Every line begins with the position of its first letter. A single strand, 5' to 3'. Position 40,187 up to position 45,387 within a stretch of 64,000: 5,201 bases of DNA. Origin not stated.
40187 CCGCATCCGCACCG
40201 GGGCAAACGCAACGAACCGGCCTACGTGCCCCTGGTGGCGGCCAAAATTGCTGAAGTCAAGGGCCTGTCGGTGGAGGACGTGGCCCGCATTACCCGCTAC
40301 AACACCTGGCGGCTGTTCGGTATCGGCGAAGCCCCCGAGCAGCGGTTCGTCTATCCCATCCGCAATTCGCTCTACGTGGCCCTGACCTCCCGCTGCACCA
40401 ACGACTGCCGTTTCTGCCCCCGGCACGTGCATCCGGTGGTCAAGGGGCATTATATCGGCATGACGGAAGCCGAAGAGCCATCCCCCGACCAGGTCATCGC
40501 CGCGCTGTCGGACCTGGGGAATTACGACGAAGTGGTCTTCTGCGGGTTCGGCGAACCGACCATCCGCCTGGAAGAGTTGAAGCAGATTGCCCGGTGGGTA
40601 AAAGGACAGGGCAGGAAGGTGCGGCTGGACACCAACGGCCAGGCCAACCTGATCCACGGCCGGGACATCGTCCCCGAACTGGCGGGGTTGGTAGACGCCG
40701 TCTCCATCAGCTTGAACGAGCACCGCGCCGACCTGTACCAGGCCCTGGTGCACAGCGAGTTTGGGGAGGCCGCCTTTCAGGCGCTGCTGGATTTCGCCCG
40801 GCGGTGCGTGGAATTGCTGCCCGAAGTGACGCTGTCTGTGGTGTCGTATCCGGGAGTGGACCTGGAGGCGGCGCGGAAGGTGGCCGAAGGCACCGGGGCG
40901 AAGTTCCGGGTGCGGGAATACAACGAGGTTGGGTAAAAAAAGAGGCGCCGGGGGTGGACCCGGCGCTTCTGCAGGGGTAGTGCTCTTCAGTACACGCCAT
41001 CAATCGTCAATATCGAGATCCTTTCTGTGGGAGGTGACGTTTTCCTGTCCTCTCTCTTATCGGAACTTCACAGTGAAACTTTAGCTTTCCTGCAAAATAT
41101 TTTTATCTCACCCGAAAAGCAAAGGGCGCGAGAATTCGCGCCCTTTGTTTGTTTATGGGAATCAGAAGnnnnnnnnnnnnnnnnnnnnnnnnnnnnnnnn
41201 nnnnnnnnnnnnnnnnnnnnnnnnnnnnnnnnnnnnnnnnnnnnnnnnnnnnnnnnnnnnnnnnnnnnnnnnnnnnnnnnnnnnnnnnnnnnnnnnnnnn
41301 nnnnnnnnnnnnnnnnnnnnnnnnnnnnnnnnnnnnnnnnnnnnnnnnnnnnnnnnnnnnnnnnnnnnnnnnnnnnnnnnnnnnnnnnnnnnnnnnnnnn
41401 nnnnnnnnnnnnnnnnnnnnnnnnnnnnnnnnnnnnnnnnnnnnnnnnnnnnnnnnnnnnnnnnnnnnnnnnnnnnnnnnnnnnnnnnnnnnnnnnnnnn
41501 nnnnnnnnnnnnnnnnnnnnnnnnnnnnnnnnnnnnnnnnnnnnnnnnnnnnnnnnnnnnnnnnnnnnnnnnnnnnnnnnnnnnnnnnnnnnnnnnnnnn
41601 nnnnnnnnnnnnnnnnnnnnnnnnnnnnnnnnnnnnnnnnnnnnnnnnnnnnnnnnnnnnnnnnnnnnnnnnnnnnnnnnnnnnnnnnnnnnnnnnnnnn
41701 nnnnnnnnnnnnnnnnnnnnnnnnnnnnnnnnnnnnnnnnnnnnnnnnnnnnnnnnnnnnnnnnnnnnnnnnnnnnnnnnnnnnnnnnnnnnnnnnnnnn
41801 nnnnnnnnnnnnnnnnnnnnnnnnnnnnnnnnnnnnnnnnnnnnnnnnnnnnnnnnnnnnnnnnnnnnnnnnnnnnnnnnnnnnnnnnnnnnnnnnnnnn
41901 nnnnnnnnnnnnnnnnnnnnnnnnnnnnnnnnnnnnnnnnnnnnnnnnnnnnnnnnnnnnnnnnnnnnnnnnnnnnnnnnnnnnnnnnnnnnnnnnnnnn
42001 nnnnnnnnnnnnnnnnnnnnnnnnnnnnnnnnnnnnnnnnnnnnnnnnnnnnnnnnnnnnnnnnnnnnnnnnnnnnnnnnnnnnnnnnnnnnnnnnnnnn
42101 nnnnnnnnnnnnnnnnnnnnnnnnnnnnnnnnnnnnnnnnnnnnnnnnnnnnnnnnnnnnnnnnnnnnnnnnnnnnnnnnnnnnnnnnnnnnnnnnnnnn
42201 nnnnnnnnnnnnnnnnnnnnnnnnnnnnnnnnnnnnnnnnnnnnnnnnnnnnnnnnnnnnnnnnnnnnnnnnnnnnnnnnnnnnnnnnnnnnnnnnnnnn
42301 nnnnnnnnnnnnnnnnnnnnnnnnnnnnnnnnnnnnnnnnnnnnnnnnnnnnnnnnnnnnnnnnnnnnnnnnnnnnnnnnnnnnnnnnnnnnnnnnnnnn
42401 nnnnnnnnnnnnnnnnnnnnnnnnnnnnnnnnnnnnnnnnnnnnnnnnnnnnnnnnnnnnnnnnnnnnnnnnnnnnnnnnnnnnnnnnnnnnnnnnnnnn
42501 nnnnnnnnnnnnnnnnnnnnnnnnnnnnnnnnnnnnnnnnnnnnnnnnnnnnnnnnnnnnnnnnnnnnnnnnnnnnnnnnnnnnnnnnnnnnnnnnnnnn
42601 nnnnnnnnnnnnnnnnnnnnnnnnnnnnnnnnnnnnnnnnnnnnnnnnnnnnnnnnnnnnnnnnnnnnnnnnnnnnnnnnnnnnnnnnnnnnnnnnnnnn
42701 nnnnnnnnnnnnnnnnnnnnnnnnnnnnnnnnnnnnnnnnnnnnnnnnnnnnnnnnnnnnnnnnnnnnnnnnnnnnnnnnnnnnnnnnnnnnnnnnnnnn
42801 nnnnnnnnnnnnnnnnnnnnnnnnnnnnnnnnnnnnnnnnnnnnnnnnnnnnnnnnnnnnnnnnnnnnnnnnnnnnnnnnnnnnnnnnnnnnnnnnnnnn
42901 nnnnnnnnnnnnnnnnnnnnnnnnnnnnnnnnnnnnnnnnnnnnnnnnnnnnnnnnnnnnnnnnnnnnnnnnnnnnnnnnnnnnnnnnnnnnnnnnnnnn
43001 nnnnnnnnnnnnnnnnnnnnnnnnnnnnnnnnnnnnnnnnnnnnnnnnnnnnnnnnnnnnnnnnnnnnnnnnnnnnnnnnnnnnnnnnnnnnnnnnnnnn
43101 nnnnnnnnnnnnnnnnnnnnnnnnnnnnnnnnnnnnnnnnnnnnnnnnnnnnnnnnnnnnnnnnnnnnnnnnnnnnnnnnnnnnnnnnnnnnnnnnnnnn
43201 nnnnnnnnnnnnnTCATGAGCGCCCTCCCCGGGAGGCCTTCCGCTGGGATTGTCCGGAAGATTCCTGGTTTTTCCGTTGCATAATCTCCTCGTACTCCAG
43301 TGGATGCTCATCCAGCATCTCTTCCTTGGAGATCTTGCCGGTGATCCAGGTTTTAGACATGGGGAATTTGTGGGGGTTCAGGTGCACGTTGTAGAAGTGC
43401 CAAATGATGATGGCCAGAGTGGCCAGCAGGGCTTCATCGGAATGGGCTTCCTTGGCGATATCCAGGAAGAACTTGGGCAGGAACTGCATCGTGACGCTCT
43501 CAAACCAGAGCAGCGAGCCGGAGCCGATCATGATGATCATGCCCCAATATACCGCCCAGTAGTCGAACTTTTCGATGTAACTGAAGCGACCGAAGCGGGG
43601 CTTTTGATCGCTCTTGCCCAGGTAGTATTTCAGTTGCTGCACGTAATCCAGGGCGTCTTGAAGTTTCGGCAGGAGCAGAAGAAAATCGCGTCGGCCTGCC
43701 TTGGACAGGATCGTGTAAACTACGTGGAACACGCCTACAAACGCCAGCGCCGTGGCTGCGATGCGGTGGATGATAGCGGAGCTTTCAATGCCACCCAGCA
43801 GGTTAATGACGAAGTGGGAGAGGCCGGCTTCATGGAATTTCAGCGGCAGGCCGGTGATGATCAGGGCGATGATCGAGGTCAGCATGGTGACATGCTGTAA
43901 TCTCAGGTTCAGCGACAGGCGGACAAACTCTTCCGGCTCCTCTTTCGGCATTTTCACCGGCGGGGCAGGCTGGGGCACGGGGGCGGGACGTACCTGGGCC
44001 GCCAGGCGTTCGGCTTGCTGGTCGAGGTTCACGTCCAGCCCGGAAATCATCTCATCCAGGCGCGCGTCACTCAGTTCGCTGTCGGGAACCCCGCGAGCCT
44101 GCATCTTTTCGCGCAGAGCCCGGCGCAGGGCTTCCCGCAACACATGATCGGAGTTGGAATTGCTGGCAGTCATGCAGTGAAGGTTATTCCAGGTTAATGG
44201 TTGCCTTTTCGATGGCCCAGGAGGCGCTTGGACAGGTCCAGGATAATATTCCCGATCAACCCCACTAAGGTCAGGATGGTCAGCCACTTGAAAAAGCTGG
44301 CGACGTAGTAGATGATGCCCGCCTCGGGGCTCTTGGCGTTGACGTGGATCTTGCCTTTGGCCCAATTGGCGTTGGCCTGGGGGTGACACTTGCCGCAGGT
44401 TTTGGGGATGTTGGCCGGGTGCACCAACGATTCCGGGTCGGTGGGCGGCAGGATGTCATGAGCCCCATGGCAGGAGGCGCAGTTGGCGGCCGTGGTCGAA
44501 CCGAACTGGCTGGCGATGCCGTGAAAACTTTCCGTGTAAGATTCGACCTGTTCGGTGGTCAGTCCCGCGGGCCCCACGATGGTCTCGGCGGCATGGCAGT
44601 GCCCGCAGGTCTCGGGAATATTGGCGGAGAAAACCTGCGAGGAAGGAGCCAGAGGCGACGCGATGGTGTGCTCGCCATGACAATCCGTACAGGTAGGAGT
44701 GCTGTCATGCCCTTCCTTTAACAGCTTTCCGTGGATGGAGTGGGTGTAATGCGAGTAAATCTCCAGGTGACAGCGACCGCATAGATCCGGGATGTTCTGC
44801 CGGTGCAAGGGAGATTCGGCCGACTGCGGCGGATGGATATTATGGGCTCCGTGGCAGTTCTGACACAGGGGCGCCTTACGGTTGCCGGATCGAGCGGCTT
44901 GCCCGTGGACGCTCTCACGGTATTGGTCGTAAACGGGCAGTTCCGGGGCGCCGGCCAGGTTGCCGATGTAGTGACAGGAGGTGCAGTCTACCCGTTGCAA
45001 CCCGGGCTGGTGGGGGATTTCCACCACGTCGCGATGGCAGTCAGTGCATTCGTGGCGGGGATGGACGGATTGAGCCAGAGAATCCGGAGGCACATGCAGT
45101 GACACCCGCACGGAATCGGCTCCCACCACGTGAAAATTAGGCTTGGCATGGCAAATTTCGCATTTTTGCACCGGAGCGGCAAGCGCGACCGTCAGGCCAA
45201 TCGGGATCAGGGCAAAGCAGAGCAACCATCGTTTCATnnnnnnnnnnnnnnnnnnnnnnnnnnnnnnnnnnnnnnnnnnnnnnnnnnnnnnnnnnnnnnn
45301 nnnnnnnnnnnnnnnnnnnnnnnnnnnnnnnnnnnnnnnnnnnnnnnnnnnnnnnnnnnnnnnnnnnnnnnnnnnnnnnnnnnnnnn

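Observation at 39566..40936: TatD hydrolase fused to a TatD-associated radical-SAM-like domain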

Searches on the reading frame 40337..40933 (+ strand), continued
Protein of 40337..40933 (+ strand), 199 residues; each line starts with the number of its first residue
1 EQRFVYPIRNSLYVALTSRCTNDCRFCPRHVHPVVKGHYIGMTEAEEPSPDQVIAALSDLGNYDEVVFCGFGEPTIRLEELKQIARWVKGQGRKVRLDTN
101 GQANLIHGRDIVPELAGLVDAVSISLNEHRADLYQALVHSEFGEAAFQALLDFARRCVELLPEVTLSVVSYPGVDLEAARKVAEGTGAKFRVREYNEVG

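Call 71: search_protein_families(library=pfam, proteins=[P0303, P0311, P0372, P0306, P0274, P0280, P0272, P0387, P0041], max_evalue=0.0001)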
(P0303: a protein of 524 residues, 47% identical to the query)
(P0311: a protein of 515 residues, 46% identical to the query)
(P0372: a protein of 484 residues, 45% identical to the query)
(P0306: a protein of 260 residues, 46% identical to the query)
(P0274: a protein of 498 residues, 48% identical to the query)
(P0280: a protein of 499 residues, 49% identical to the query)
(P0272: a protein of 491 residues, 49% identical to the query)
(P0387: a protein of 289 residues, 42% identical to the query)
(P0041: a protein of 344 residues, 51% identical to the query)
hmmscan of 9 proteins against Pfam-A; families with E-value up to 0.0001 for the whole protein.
P0303 (524 aa): 2 families
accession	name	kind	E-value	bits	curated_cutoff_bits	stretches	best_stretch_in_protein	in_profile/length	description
PF01026.27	TatD_DNase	-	1.5e-55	188.8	27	1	4-312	1-252/253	TatD related DNase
PF04055.27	Radical_SAM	-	6.5e-16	59.4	29.5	1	337-504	3-159/166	Radical SAM superfamily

P0311 (515 aa): 2 families
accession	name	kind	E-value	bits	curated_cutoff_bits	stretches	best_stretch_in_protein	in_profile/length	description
PF01026.27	TatD_DNase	-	6.5e-82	275.2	27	1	4-265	1-253/253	TatD related DNase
PF04055.27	Radical_SAM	-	8.1e-13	49.3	29.5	1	380-499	46-163/166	Radical SAM superfamily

P0372 (484 aa): 2 families
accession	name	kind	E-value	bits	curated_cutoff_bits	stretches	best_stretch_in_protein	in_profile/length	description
PF01026.27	TatD_DNase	-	2.6e-77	260.1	27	1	4-256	1-253/253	TatD related DNase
PF04055.27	Radical_SAM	-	4.1e-12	47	29.5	1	277-468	1-163/166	Radical SAM superfamily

P0306 (260 aa): 1 family
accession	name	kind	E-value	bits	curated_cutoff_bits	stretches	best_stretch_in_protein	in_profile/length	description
PF04055.27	Radical_SAM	-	5.8e-20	72.6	29.5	1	15-183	1-162/166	Radical SAM superfamily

P0274 (498 aa): 2 families
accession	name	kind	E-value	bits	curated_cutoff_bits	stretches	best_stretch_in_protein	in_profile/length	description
PF01026.27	TatD_DNase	-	4.4e-74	249.5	27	1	9-290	1-253/253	TatD related DNase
PF04055.27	Radical_SAM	-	6.8e-12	46.3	29.5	1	312-483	1-164/166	Radical SAM superfamily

P0280 (499 aa): 3 families
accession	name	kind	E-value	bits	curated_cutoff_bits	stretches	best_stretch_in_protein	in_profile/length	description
PF01026.27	TatD_DNase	-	8.9e-45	153.5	27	1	2-272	1-253/253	TatD related DNase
PF04055.27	Radical_SAM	-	1.7e-08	35.2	29.5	1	298-474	1-155/166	Radical SAM superfamily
PF04909.20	Amidohydro_2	-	8.6e-05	22.9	26.4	0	17-158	42-166/289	Amidohydrolase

P0272 (491 aa): 2 families
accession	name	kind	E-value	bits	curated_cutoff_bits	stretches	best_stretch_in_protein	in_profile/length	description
PF01026.27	TatD_DNase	-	4.7e-80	269.1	27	1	9-283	1-253/253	TatD related DNase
PF04055.27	Radical_SAM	-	1.6e-13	51.6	29.5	1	306-442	2-133/166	Radical SAM superfamily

P0387 (289 aa): 1 family
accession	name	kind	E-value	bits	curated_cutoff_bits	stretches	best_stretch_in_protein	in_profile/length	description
PF04055.27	Radical_SAM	-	5.9e-13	49.8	29.5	1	14-132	1-115/166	Radical SAM superfamily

P0041 (344 aa): 2 families
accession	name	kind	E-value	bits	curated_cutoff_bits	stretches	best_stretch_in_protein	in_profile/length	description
PF01252.23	Peptidase_A8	-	2.9e-22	79.9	25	1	7-103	2-97/142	Signal peptidase (SPase) II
PF04055.27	Radical_SAM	-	1.1e-19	71.7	29.5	1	161-327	2-163/166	Radical SAM superfamily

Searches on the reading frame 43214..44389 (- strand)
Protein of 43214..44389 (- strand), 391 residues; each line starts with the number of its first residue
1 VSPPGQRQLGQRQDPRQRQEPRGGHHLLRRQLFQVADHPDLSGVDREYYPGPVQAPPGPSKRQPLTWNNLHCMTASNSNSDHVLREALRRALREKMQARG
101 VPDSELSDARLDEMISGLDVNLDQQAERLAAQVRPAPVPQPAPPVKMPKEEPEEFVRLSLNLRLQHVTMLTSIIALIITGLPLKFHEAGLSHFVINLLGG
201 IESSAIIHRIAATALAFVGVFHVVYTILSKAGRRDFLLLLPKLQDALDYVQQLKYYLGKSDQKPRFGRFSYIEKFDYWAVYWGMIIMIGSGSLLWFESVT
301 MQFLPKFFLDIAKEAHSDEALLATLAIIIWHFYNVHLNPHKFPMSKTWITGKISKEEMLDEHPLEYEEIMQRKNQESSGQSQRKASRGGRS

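Call 20: search_protein_families(library=pfam, proteins=[window:43214-44389:-], max_evalue=0.001)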
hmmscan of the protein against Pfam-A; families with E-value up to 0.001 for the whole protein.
window:43214-44389:- (391 aa): 1 family
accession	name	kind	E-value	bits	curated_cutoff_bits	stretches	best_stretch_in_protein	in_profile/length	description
PF01292.26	Ni_hydr_CYTB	-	2e-10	41.2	30.1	1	159-334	3-161/179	Prokaryotic cytochrome b561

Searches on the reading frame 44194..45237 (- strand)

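Call 20: search_protein_families(library=pfam, proteins=[window:44194-45237:-], max_evalue=0.001)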
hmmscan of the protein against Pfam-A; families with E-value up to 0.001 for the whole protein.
window:44194-45237:- (347 aa): 3 families
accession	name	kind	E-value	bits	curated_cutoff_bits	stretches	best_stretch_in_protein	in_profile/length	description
PF14522.11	Cytochrome_C7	-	2.9e-11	43.4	24.8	0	22-89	12-66/67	Cytochrome c7 and related cytochrome c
PF09699.15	Paired_CXXCH_1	-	1.7e-08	34.4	20.6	0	182-217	8-38/41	Doubled CXXCH motif (Paired_CXXCH_1)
PF14537.11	Cytochrom_c3_2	-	4.3e-06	27.6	25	0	124-215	8-78/79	Cytochrome c3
